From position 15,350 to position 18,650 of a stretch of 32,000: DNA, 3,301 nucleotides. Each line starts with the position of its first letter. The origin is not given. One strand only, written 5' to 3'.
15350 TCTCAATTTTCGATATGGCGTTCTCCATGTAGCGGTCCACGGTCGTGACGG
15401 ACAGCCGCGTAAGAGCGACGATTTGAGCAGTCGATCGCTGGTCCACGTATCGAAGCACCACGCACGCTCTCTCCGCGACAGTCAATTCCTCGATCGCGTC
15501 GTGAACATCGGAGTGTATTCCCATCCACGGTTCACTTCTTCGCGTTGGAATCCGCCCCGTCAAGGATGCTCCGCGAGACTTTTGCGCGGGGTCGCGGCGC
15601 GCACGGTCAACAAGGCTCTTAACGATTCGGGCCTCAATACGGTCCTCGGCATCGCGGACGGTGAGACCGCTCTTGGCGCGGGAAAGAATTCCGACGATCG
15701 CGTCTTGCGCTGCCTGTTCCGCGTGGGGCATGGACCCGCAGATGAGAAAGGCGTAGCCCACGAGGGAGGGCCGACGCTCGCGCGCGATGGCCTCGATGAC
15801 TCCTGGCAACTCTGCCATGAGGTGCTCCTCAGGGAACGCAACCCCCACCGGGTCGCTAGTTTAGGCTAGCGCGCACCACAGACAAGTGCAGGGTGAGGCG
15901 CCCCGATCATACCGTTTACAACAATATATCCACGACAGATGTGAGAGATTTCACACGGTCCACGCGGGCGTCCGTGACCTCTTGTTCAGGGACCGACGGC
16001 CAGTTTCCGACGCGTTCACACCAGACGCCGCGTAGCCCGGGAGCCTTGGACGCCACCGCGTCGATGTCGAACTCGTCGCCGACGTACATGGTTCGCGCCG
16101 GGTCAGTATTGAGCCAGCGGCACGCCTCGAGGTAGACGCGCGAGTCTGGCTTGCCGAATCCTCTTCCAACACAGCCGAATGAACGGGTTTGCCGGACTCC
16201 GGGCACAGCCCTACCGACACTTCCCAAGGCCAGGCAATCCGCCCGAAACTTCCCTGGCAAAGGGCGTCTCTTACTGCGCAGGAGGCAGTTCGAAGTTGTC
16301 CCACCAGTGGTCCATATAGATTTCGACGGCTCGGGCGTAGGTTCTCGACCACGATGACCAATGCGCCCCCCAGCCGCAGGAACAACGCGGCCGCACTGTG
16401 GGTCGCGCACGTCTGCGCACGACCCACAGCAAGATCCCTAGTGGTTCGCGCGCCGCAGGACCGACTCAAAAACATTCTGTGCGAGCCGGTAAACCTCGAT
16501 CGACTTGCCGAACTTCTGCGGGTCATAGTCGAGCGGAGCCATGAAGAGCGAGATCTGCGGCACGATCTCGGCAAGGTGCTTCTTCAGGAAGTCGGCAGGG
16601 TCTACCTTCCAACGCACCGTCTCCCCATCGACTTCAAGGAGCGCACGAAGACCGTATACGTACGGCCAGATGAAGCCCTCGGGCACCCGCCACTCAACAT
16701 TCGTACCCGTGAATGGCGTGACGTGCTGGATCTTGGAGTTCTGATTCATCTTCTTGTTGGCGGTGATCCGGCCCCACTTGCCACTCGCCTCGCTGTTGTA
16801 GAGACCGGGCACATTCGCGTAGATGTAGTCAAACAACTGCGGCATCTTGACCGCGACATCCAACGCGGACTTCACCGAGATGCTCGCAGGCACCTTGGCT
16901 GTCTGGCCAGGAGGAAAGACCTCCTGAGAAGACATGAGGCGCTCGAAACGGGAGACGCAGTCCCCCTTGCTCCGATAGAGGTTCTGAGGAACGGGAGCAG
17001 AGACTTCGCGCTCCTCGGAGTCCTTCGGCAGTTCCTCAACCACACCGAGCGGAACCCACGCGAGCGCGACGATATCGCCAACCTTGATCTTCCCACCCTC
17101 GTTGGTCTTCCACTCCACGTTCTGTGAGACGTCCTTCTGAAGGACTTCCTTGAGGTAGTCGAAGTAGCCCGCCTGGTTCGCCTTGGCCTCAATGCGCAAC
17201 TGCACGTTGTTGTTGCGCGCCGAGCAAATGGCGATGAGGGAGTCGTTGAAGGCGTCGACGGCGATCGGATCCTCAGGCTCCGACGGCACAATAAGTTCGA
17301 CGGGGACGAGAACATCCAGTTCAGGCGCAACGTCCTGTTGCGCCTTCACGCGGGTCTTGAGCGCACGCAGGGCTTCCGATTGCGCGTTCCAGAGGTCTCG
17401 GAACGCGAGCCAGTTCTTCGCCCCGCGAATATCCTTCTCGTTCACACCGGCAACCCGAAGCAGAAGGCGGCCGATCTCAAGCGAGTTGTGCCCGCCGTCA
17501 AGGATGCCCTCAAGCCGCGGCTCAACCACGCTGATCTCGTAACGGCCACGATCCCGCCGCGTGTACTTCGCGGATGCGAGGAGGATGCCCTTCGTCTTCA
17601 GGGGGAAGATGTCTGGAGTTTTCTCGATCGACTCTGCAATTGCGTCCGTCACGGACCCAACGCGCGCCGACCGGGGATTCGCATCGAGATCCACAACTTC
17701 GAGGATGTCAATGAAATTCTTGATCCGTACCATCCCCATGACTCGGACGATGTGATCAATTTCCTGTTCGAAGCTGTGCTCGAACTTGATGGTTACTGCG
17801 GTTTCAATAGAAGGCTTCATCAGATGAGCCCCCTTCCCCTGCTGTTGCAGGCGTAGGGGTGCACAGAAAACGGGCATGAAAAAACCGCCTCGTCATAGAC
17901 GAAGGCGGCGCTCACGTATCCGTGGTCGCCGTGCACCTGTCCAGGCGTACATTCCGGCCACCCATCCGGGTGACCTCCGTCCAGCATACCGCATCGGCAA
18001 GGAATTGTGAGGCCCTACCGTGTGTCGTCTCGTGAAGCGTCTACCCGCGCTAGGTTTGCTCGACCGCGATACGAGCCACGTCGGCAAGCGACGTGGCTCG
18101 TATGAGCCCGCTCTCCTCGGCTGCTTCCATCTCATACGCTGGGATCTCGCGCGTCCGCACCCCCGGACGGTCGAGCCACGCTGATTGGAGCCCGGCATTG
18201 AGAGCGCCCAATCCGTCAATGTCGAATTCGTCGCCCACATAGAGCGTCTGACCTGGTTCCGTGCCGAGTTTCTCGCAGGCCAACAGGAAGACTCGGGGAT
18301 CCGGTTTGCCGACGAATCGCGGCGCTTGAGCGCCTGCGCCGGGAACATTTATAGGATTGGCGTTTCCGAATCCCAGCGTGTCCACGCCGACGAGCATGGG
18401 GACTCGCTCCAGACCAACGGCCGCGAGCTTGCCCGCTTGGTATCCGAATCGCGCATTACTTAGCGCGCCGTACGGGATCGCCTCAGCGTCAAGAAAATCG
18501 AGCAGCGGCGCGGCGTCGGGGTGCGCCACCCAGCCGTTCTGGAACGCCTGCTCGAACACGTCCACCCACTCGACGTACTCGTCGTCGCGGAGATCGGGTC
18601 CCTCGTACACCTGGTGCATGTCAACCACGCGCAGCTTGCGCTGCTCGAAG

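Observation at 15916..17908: Solitary ParB/AIPR-like gene inserted between the gltX-HAD unit and the sigma array, a candidate single-gene defence island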

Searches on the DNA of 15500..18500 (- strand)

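Call 55: search_rna_families(source=window, start=15500, end=18500, threshold=evalue, max_evalue=1)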
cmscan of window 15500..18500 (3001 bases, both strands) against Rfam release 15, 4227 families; matches with E-value up to 1: 0.
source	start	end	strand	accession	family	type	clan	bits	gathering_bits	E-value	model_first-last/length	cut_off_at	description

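Call 69: search_rna_families(sources=[L001, L030, L031, L032, L033, L034, L035, L043, L047, L051, L057, L062, L063, L066, L069, L073], threshold=evalue, max_evalue=1)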
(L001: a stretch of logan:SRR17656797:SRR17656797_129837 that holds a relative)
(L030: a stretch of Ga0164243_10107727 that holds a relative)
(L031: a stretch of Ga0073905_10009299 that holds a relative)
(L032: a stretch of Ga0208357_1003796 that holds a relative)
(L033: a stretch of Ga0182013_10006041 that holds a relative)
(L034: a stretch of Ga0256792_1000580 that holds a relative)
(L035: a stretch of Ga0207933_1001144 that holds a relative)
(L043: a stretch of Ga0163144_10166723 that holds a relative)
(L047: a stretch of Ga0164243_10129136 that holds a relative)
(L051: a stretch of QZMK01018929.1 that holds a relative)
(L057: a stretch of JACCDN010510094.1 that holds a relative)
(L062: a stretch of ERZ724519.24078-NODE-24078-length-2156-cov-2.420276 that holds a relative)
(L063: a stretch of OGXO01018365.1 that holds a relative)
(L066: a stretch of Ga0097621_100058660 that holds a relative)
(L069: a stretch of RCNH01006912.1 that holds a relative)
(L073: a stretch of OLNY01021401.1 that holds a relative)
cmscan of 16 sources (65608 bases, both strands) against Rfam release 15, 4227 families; matches with E-value up to 1: 3.
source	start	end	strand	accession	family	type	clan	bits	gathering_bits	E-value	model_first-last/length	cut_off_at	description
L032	5708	5758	-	RF03769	mir-3913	Gene; miRNA;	-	27.5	100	0.36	25-76/100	no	mir-3913 microRNA precursor family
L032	5708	5758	+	RF03769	mir-3913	Gene; miRNA;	-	27.4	100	0.39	25-76/100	no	mir-3913 microRNA precursor family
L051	1719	1819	-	RF02837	anti-hemB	Gene; sRNA;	-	22.2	49.5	0.84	1-81/81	no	Burkholderia RNA 7 (anti-hemB)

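Call 76: build_rna_model(alignment_id=A4, structure=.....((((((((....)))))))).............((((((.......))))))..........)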
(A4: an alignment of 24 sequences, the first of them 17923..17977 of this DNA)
Model R1 built from alignment A4 (24 sequences, 67 columns); structure: as given.
model positions 56; base pairs 14; branch points 1; effective number of sequences 24; information 0.802 bits per position. Calibrated on 0.2 Mb of random sequence (short: E-values are rough).
structure used (alignment columns):
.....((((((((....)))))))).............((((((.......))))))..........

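Call 77: search_with_rna_model(model_id=R1, sources=[window, L001, L016, L018, L020, L021, L022, L023, L024, L025, L026, L027, L029, L030, L031, L032, L033, L034, L035, L036, L037, L038, L040, L041, L042, L043, L044, L045, L046, L047, L048, L049, L050, L051, L052, L053, L054, L055, L056, L057, L058, L059, L060, L061, L062, L063, L064, L066, L067, L068, L069, L070, L071, L072, L073, L074, L075, L076, L077, L078, L079, L080, L081, L082, L083, L084, L085, L086, L088, L089, L092, L093, L094, L095, L097, L098, L099, L100, L101, L102, L104, L105, L106, L107, L108, L002, L003, L004, L005, L006, L007, L008, L009, L010, L011, L012, L013, L014, L015], max_evalue=1, make_alignment=true)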
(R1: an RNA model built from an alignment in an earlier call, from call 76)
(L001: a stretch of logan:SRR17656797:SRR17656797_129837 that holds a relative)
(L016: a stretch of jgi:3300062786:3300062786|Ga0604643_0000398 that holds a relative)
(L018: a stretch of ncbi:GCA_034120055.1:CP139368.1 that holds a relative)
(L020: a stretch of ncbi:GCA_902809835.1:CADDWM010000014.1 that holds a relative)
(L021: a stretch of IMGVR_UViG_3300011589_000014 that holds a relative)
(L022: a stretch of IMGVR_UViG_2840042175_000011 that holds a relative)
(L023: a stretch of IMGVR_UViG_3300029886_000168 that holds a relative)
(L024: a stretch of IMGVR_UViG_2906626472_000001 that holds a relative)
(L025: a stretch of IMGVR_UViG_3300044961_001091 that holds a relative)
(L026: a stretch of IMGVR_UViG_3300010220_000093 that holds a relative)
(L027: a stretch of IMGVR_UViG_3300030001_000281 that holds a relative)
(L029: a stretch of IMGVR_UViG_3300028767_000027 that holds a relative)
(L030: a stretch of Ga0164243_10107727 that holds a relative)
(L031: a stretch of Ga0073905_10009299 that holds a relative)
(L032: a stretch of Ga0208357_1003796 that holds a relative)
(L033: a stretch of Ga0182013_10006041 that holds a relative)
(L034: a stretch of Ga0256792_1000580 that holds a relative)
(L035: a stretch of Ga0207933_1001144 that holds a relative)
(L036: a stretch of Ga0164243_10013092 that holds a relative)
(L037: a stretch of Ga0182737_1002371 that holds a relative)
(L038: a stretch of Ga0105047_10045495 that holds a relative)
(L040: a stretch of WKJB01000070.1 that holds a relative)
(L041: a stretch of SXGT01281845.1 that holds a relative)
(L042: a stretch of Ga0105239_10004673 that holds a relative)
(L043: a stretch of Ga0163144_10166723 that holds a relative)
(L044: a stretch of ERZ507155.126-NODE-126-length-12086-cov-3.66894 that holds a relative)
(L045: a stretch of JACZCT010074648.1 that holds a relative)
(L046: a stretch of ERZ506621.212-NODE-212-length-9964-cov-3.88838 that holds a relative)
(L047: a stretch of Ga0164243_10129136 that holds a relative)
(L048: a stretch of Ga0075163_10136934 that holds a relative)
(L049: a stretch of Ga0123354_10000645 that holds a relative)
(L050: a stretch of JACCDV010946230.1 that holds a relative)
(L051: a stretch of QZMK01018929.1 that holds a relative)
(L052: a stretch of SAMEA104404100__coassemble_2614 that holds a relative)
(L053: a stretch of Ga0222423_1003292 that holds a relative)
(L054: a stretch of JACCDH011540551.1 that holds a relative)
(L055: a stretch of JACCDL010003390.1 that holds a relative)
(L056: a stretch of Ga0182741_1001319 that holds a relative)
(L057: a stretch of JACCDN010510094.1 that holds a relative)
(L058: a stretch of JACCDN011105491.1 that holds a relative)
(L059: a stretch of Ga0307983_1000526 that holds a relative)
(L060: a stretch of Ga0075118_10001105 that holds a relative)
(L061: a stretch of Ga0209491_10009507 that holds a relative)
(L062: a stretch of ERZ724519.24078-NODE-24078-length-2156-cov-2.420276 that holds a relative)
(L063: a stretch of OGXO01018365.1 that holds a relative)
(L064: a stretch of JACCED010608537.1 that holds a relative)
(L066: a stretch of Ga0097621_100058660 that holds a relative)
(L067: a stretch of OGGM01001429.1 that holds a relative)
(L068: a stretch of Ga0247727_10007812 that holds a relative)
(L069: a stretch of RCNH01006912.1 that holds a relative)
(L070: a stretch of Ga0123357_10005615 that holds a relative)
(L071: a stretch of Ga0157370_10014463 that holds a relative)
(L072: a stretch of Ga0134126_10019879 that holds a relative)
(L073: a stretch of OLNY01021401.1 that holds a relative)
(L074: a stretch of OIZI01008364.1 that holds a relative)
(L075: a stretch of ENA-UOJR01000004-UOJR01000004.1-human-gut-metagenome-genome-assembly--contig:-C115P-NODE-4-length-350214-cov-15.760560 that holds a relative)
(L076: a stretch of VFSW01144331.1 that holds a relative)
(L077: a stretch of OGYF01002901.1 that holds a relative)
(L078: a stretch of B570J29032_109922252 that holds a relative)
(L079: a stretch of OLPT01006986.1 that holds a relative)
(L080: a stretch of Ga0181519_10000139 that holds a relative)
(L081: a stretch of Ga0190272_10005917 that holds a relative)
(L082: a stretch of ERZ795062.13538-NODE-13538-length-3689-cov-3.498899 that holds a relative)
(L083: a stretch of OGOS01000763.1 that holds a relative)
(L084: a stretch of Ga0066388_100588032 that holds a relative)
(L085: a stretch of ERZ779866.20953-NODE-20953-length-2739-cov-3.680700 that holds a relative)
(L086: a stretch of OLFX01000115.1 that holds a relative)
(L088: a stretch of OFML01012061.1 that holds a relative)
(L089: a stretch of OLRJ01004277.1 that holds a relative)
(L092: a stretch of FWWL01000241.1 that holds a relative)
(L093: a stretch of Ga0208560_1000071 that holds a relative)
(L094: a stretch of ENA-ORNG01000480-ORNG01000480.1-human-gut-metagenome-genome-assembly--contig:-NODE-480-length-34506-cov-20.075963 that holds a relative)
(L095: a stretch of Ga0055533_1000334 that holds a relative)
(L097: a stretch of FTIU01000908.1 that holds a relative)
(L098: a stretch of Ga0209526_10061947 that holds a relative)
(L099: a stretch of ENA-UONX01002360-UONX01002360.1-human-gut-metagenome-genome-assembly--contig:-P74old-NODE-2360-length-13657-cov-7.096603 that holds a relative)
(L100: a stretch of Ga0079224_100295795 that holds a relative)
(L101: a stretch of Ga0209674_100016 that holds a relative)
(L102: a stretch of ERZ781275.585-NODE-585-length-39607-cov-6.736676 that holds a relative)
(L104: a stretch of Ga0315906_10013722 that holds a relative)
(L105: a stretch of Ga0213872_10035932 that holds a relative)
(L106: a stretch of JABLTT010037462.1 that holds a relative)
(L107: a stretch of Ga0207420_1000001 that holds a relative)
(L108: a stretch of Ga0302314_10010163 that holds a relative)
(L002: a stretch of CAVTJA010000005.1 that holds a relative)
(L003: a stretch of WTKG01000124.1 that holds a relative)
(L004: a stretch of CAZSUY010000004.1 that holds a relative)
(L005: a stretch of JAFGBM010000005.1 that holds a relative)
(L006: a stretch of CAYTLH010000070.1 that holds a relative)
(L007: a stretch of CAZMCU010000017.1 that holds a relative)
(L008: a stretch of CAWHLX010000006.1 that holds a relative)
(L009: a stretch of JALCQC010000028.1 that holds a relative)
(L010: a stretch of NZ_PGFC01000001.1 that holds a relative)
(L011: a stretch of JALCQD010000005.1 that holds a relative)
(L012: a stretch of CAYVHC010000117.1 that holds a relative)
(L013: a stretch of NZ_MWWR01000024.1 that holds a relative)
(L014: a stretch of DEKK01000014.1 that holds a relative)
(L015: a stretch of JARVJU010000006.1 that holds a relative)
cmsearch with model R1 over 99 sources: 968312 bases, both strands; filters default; matches with E-value up to 1: 71.
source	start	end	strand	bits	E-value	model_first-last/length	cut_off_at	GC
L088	304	363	+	54.4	1e-10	1-56/56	no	0.37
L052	2791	2847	+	53.6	1.6e-10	1-56/56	no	0.35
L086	5839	5894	+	52.9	2.5e-10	1-56/56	no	0.52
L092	5806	5857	+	52.5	3.2e-10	1-56/56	no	0.6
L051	168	224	+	52.5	3.2e-10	1-56/56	no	0.51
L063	264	319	+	51.8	4.7e-10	1-56/56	no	0.45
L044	5842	5897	+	50.9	7.9e-10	1-56/56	no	0.43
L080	5805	5856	+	48.2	3.8e-09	1-56/56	no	0.6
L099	1557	1614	+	47.9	4.5e-09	1-56/56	no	0.45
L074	1199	1257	+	47.4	5.8e-09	1-56/56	no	0.42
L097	4224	4275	+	47.1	7e-09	1-56/56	no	0.62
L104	4683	4736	+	46.8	8.3e-09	1-56/56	no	0.52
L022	7821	7874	+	46.3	1.1e-08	1-56/56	no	0.57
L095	5853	5905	+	46.2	1.2e-08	1-56/56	no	0.51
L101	5853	5905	+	46.2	1.2e-08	1-56/56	no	0.51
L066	330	380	+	45.4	1.9e-08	1-56/56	no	0.55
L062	348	399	+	45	2.3e-08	1-56/56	no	0.62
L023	7841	7900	+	44.7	2.8e-08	1-56/56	no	0.42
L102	5841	5900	+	44.7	2.8e-08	1-56/56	no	0.42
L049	2616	2666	+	44.2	3.7e-08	1-56/56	no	0.55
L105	501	554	+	44.1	4e-08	1-56/56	no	0.44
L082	1464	1516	+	43.9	4.4e-08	1-56/56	no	0.58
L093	5828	5880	+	42.6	9.5e-08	1-56/56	no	0.55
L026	1000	1053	+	41.6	1.6e-07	1-56/56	no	0.61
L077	5833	5890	+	41.6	1.6e-07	1-56/56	no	0.57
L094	5833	5890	+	41.6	1.6e-07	1-56/56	no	0.57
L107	5851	5902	+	41.4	1.8e-07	1-56/56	no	0.54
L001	1207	1262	+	41.1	2.2e-07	1-56/56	no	0.62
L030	652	705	+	40.6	2.9e-07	1-56/56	no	0.57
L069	845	903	+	40.3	3.4e-07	1-56/56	no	0.46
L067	1394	1459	+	39.4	5.8e-07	1-56/56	no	0.27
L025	7819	7872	+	39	7.3e-07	1-56/56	no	0.61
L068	2348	2399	+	38.7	8.5e-07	1-56/56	no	0.46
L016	7857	7914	+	37.8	1.5e-06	1-56/56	no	0.6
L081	4160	4213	+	37.4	1.8e-06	1-56/56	no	0.59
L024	7829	7881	+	37.3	2e-06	1-56/56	no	0.53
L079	1224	1275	+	37.1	2.2e-06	1-56/56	no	0.48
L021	7851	7903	+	35.7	5e-06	1-56/56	no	0.45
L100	685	737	+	35.7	5e-06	1-56/56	no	0.45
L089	1721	1772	+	35.6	5.1e-06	1-56/56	no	0.48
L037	4271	4333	+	34.6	9.4e-06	1-56/56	no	0.62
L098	713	766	+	33.7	1.5e-05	1-56/56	no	0.48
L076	728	782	+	32.9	2.5e-05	1-56/56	no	0.55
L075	5826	5886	+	32.7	2.8e-05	1-56/56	no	0.38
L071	5852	5903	+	30.7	8.6e-05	1-56/56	no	0.52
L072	3096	3147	+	30.7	8.6e-05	1-56/56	no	0.52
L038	506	567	+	30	0.00013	1-56/56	no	0.65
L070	3454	3507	+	28.4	0.00032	1-56/56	no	0.54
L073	352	405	+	28.4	0.00033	1-56/56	no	0.5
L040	5855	5917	+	27.6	0.00051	1-56/56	no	0.63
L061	1089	1142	+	27.1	0.0007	1-56/56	no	0.57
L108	3060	3114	+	26.5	0.00099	1-56/56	no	0.44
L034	820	877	+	25.9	0.0014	1-56/56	no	0.55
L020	7875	7930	+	25.6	0.0016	1-56/56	no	0.61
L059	2103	2155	+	24.2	0.0037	1-56/56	no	0.51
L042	2602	2662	+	23.8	0.0046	1-56/56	no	0.61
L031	2316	2373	+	23.3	0.006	1-56/56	no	0.59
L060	1012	1065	+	23.2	0.0066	1-56/56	no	0.56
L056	5813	5871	+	22.1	0.012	1-56/56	no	0.61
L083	5831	5885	+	19.9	0.043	1-56/56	no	0.51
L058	3118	3169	+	18.1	0.12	1-56/56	no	0.6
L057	488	539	+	17.8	0.14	1-56/56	no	0.48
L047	435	537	+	17.8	0.15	1-56/56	no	0.6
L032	4088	4145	+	17.7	0.15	1-56/56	no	0.59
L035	2271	2328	+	17.7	0.15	1-56/56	no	0.59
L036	1649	1709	+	17.5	0.17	1-56/56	no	0.67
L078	390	431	+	17.3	0.19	1-56/56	no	0.4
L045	3637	3735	+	17.2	0.2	1-56/56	no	0.58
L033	391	444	+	16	0.41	1-56/56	no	0.59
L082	1599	1663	+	15.9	0.43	1-56/56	no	0.52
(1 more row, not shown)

Alignment A5: 71 matches aligned to the model, 132 columns, each read 5' to 3' on its own strand. Consensus structure (alignment columns), stored with it:
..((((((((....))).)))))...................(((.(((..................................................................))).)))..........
